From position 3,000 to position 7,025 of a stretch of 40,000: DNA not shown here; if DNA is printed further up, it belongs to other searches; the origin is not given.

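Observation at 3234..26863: Three paralogous LLM monooxygenase domains in three different positions of one assembly line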

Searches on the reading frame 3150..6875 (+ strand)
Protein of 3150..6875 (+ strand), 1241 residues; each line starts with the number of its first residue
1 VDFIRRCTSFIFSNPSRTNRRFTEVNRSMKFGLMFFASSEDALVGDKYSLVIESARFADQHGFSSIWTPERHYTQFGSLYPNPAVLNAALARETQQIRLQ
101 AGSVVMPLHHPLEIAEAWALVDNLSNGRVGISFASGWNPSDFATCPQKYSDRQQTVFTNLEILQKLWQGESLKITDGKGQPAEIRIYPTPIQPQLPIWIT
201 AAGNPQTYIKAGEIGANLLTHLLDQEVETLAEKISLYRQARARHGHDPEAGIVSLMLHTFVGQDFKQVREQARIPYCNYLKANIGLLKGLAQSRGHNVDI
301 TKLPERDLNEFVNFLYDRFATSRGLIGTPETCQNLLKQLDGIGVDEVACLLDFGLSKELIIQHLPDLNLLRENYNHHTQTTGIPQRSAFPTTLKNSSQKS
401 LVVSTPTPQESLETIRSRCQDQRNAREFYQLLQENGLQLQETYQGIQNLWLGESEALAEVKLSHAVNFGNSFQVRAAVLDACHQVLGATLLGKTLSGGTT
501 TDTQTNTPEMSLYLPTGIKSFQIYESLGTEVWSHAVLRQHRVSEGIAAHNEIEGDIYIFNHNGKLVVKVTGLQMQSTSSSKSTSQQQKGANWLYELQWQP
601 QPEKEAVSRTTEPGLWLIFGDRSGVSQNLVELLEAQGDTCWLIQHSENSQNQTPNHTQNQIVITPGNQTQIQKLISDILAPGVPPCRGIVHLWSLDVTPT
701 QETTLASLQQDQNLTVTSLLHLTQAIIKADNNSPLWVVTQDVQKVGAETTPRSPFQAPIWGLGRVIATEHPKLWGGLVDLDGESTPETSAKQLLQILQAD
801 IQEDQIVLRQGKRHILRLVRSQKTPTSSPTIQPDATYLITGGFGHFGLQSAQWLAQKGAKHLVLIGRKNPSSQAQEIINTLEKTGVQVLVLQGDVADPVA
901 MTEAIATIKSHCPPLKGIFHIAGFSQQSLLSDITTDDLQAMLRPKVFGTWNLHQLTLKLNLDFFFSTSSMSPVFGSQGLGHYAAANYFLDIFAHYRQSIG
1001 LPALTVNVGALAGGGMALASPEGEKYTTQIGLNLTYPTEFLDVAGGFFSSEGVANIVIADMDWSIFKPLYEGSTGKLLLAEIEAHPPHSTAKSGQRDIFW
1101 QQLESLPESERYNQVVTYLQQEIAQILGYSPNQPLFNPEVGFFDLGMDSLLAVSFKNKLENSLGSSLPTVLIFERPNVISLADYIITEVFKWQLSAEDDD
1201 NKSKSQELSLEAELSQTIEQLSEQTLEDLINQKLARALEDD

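Call 5: search_protein_families(library=pfam, proteins=[window:3150-6875:+], max_evalue=0.001)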
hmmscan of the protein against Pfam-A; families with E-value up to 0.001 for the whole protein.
window:3150-6875:+ (1241 aa): 10 families
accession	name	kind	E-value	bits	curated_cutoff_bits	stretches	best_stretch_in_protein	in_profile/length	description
PF08659.16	KR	-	1e-61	208.5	22.6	1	835-1012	1-179/180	KR domain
PF00296.26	Bac_luciferase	-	1.2e-47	163.2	27.9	1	29-345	1-313/314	Luciferase-like monooxygenase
PF14765.12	PS-DH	-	6.4e-23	81.5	23.7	1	409-580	3-162/166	Polyketide synthase dehydratase N-terminal domain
PF00106.31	adh_short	-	1.7e-15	57.4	26.6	1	837-992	3-159/195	short chain dehydrogenase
PF00550.31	PP-binding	-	2.2e-12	47.4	20.8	1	1118-1185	2-67/67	Phosphopantetheine attachment site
PF13561.12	adh_short_C2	-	9.7e-09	35.6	27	1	847-959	9-118/236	Enoyl-(Acyl carrier protein) reductase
PF21394.3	Beta-ketacyl_N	-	1.5e-07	31.6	26.9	1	658-799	40-169/170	Beta-ketoacyl synthase-like, N-terminal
PF16363.11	GDP_Man_Dehyd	-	5.5e-05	23.2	27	1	838-977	1-136/332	GDP-mannose 4,6 dehydratase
PF23297.2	ACP_SdgA_C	-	5.6e-05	23.6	27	1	1114-1191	10-85/95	Highly reducing polyketide synthase sdgA, C-terminal ACP domain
PF01370.27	Epimerase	-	0.00021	21.2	20.9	0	838-976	2-121/240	NAD dependent epimerase/dehydratase family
